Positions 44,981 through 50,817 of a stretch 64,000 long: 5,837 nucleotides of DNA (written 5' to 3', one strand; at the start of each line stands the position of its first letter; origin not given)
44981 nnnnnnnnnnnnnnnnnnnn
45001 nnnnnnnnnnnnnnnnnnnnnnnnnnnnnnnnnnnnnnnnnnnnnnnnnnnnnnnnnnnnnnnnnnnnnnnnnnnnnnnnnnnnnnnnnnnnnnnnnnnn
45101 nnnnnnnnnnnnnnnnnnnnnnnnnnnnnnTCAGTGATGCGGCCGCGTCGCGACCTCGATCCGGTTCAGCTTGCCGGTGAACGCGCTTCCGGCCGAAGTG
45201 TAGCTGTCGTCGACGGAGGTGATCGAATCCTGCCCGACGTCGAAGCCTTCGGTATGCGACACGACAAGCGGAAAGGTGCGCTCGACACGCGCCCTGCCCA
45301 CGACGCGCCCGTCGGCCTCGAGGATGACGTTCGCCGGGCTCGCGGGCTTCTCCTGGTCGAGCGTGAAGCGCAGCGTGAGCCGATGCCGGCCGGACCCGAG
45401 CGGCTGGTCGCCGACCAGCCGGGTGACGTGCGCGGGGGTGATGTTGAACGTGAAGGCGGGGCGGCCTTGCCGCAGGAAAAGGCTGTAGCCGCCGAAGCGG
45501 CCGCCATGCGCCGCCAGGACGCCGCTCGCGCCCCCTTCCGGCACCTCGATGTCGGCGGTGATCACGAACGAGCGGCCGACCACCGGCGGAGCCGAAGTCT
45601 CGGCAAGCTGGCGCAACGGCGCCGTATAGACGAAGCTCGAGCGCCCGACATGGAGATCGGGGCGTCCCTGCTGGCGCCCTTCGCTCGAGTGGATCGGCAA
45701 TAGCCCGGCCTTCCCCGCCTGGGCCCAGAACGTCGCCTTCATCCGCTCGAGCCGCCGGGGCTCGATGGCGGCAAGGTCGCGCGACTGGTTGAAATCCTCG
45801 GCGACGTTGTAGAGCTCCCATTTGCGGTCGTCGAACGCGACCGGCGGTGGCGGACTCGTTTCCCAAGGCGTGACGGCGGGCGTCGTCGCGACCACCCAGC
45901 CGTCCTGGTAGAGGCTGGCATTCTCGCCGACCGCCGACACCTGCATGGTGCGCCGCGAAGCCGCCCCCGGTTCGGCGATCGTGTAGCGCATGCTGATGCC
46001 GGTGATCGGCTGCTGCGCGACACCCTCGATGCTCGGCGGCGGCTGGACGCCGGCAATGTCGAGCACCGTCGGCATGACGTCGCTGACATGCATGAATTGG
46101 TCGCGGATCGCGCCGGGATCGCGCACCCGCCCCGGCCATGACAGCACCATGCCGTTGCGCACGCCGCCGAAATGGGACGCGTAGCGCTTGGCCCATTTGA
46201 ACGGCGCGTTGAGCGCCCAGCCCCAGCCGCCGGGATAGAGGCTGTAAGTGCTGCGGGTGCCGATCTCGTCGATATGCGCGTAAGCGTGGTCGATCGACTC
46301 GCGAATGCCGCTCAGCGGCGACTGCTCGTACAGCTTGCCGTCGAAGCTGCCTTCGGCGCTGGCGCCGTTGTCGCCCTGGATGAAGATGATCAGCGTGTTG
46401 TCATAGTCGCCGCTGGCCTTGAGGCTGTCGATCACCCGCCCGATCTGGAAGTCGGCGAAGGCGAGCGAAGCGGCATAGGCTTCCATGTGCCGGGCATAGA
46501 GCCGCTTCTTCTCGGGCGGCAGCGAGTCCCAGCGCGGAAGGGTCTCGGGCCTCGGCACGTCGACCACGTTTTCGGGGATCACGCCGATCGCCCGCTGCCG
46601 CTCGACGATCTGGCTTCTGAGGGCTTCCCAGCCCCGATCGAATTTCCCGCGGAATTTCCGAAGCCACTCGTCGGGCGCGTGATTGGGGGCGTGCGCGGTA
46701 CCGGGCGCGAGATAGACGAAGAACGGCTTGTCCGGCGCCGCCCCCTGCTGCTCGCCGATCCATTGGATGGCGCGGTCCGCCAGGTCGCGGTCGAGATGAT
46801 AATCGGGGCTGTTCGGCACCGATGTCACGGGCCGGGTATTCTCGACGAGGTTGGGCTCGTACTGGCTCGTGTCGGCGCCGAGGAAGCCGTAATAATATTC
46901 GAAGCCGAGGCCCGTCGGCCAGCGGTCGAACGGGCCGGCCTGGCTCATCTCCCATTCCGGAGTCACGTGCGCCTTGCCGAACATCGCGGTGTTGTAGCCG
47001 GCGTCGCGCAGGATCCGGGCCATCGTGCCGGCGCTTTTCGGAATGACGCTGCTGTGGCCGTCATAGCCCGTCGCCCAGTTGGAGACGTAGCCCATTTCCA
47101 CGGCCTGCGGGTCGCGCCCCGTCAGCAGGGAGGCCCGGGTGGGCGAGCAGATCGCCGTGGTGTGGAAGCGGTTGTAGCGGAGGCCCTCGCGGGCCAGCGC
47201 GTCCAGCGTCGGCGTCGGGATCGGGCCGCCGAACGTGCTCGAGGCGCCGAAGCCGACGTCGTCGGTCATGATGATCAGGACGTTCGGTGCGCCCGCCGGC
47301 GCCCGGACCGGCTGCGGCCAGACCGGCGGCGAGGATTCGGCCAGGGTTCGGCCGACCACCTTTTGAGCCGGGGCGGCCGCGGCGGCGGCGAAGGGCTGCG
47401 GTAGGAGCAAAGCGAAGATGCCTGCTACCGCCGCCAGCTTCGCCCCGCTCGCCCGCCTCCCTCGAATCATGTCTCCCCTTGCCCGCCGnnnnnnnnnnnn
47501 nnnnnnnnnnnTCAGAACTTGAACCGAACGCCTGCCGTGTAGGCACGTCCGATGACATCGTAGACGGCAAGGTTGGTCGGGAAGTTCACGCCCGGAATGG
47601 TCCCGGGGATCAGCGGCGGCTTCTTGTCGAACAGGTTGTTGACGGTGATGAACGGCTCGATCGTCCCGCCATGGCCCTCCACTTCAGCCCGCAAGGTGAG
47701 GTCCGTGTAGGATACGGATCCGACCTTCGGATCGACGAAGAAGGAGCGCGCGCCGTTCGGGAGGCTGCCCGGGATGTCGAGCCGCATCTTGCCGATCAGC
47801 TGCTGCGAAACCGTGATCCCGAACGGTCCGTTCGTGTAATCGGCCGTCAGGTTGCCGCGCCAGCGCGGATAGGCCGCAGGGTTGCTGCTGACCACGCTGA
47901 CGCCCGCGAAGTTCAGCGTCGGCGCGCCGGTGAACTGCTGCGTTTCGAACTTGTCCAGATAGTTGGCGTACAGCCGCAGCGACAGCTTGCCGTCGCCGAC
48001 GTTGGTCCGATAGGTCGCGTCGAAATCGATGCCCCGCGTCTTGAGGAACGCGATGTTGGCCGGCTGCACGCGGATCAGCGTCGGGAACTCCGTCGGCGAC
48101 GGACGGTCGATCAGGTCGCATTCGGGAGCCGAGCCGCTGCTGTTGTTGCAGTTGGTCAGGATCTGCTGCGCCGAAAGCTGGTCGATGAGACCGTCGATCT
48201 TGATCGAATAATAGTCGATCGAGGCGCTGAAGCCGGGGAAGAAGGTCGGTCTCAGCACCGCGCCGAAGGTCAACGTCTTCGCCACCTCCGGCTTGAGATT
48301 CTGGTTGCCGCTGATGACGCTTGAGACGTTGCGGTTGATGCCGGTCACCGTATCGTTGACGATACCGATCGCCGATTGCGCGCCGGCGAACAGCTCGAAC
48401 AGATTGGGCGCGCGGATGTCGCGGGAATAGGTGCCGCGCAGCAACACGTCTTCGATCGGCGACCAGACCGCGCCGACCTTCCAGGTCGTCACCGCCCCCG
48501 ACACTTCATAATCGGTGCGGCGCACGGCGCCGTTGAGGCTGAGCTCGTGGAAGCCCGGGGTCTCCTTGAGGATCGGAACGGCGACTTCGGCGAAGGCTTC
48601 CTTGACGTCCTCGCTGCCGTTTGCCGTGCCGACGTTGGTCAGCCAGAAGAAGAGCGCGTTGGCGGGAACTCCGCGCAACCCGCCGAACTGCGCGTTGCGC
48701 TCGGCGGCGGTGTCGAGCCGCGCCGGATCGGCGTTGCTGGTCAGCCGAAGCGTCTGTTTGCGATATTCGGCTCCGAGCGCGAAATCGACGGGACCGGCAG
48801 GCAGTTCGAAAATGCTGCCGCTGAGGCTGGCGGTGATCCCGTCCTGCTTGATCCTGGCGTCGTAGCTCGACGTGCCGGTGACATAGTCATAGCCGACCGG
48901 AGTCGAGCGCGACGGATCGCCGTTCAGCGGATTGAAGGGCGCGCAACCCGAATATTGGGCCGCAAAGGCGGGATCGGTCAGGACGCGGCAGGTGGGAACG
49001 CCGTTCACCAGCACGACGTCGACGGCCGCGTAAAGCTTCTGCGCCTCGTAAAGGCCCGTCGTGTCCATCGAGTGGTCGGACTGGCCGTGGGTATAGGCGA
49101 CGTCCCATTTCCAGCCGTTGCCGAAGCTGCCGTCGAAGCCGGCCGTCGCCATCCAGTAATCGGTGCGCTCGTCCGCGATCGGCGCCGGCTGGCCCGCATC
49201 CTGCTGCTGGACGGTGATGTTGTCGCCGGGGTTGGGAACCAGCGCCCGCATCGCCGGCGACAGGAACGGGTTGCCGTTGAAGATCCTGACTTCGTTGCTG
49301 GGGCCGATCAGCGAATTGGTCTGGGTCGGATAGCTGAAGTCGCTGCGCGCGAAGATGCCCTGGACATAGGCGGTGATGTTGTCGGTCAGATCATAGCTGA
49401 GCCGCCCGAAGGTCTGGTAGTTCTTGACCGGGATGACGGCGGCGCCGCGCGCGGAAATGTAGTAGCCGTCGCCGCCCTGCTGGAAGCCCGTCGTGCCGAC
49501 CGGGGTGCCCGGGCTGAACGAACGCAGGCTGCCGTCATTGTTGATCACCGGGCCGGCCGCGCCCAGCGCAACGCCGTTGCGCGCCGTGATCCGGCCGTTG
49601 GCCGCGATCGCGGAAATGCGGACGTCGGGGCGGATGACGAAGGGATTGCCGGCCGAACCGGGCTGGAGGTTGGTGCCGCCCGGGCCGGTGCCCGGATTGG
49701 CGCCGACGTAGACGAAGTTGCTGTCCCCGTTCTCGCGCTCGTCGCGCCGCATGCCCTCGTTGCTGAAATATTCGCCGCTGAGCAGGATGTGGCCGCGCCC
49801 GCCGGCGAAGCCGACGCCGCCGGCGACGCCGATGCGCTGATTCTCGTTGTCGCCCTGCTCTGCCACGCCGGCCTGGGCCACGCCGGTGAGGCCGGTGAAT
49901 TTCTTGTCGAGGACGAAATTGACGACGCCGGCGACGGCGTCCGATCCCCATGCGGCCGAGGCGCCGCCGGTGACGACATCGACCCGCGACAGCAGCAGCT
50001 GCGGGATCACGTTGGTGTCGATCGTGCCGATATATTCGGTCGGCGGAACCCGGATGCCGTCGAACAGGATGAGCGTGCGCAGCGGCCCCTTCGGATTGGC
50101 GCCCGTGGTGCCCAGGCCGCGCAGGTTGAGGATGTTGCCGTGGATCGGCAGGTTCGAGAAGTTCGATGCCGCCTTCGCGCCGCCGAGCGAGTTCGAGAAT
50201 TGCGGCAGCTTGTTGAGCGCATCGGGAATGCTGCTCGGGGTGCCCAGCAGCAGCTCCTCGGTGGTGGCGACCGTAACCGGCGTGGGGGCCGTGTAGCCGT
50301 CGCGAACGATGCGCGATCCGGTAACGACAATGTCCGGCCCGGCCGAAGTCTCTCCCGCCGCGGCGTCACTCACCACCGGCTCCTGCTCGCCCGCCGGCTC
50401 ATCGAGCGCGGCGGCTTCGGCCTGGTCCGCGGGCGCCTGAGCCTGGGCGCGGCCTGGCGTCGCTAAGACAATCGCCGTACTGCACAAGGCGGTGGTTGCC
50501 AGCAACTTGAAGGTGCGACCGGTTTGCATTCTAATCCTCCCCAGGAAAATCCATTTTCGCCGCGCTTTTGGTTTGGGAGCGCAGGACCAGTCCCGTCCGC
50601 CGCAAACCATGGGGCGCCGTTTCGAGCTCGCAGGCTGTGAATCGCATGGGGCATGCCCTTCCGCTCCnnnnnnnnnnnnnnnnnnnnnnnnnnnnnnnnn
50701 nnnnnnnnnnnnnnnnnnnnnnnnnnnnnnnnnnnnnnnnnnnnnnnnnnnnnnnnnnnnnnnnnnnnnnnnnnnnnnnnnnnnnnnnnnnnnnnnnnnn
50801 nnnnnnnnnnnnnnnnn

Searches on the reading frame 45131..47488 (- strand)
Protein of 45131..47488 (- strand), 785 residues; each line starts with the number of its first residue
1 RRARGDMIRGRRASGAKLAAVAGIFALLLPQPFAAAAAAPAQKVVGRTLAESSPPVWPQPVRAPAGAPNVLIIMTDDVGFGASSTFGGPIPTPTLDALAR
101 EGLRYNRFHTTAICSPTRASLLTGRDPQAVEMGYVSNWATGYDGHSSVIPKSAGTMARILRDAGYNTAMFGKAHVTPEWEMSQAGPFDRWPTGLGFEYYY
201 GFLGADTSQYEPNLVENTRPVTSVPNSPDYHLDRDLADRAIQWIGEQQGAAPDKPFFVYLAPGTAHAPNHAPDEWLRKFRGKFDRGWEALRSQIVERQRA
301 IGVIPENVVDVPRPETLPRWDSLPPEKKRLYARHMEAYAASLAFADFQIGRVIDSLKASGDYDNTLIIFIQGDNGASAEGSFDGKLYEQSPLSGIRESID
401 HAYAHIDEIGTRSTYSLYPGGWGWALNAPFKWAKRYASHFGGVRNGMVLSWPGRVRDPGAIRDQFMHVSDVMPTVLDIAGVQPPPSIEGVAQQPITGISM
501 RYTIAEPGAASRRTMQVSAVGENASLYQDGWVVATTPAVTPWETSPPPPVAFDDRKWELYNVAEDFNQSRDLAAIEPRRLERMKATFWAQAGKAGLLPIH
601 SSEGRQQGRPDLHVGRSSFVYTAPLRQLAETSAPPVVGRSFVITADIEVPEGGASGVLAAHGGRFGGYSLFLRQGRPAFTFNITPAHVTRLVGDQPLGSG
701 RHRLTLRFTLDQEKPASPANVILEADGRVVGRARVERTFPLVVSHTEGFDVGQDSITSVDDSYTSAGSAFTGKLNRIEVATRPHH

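Call 17: search_protein_families(library=pfam, proteins=[window:45131-47488:-], max_evalue=0.00001)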
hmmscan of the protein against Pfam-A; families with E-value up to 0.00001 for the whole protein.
window:45131-47488:- (785 aa): 1 family
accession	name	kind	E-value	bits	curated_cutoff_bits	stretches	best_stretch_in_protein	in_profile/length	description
PF00884.28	Sulfatase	-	2.7e-63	214.5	25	1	68-481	1-301/301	Sulfatase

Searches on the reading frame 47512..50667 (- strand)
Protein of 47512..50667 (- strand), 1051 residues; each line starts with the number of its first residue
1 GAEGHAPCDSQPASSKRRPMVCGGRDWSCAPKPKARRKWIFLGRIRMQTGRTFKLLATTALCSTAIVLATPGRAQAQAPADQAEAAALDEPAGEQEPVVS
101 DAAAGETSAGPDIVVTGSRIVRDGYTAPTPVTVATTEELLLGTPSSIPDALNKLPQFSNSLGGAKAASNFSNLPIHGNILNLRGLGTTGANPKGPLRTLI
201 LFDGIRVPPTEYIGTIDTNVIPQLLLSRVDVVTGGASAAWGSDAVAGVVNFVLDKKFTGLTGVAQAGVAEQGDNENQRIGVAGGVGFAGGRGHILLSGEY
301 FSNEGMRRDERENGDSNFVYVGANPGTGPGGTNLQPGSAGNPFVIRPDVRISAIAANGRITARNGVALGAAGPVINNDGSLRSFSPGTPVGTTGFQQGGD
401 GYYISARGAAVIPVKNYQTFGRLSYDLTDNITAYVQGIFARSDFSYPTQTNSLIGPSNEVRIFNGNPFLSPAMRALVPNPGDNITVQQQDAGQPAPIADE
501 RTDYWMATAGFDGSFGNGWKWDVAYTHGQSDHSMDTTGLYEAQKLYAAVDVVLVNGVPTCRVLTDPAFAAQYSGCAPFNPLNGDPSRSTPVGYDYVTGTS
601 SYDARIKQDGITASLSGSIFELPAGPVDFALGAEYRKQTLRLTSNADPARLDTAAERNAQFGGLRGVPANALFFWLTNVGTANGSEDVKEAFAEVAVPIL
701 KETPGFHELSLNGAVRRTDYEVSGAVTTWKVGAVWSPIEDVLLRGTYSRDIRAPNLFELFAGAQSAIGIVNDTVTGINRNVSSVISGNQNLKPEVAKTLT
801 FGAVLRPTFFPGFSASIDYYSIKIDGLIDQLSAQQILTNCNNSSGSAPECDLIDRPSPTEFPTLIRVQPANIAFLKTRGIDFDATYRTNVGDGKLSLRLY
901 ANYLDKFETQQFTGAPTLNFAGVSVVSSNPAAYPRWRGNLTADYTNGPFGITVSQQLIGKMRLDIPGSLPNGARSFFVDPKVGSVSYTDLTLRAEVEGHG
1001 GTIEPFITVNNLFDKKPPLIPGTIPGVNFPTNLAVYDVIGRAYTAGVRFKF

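Call 17: search_protein_families(library=pfam, proteins=[window:47512-50667:-], max_evalue=0.00001)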
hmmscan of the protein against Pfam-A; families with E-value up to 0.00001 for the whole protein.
window:47512-50667:- (1051 aa): 2 families
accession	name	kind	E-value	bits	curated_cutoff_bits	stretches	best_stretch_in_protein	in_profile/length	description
PF00593.30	TonB_dep_Rec_b-barrel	-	6.1e-35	122.3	27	1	486-994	44-421/436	TonB dependent receptor-like, beta-barrel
PF07715.20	Plug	-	2.3e-13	51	23.9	1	126-248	4-107/107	TonB-dependent Receptor Plug Domain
